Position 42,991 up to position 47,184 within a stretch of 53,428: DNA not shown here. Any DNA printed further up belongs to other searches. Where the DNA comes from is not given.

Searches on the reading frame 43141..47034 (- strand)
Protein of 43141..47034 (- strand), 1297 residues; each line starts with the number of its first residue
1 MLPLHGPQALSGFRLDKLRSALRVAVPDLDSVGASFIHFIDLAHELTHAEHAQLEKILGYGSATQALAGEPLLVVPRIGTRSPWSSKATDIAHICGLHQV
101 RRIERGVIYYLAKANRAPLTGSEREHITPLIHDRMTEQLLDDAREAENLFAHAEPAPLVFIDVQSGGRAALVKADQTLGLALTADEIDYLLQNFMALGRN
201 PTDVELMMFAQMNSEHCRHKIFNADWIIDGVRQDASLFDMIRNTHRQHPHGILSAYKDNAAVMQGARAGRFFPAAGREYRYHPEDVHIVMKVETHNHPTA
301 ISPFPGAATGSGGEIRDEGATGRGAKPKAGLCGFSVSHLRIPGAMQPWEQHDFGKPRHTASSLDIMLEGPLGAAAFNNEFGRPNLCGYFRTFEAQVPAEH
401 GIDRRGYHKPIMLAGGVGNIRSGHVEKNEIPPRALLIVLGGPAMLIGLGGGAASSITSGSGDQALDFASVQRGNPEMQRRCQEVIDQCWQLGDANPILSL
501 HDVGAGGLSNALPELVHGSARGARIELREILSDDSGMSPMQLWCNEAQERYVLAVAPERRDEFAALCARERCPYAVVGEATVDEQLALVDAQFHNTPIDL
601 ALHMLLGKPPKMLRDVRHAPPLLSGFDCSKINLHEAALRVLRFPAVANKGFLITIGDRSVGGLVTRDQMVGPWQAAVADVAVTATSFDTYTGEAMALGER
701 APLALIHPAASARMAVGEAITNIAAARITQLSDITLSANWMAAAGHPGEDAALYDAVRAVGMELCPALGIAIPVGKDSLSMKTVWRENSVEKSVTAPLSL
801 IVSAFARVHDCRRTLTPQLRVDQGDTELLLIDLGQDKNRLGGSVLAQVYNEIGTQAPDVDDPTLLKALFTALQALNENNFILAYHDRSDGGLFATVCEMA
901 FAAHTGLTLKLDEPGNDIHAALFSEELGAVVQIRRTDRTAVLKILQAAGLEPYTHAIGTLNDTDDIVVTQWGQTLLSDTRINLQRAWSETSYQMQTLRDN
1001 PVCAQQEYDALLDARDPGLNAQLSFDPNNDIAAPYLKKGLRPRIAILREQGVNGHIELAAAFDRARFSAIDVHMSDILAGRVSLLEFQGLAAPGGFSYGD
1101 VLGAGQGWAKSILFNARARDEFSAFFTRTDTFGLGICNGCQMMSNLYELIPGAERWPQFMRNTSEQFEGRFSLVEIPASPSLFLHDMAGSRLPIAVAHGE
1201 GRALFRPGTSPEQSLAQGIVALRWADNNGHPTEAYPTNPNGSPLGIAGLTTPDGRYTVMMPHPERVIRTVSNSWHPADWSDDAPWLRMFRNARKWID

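Call 10: search_protein_families(library=ncbifam, proteins=[window:43141-47034:-])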
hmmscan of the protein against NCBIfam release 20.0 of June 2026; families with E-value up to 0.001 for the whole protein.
window:43141-47034:- (1297 aa): 12 families
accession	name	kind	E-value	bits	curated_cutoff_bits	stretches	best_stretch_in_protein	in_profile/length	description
NF003672.0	PRK05297.1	equivalog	0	2079.4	783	1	1-1296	1-1289/1290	phosphoribosylformylglycinamidine synthase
TIGR01735.1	FGAM_synt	equivalog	0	1954.3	1123.05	1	4-1296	2-1307/1307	phosphoribosylformylglycinamidine synthase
TIGR01739.1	tegu_FGAM_synt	hypoth_equivalog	1.6e-74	251.6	716.1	2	691-1295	595-1203/1206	herpesvirus tegument protein/v-FGAM-synthase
NF002290.1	PRK01213.1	equivalog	1.1e-68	232.1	648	1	195-990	11-718/723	phosphoribosylformylglycinamidine synthase subunit PurL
TIGR01736.1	FGAM_synth_II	equivalog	1.9e-67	228.1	525.75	2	284-989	67-712/718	phosphoribosylformylglycinamidine synthase subunit PurL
TIGR01857.1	FGAM-synthase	equivalog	1.1e-50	172.2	1057.05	4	417-727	421-729/1239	phosphoribosylformylglycinamidine synthase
NF002252.0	PRK01175.1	equivalog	2.8e-33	115.1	298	1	1042-1267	4-229/261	phosphoribosylformylglycinamidine synthase subunit PurQ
TIGR01737.1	FGAM_synth_I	equivalog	1.9e-30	106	177.8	1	1043-1273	2-213/228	phosphoribosylformylglycinamidine synthase I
NF002957.0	PRK03619.1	equivalog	1e-22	80.6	212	1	1044-1271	3-204/222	phosphoribosylformylglycinamidine synthase subunit PurQ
NF010690.0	PRK14090.1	equivalog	1.1e-19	70.2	1047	2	285-331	60-104/601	phosphoribosylformylglycinamidine synthase subunit PurL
TIGR04049.1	AIR_rel_sll0787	hypoth_equivalog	1.2e-06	27.8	321.3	0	480-607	191-317/318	sll0787 family AIR synthase-like protein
TIGR03267.1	methan_mark_2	hypoth_equivalog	0.00043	19.5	365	0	482-606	198-321/323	methanogenesis marker 2 protein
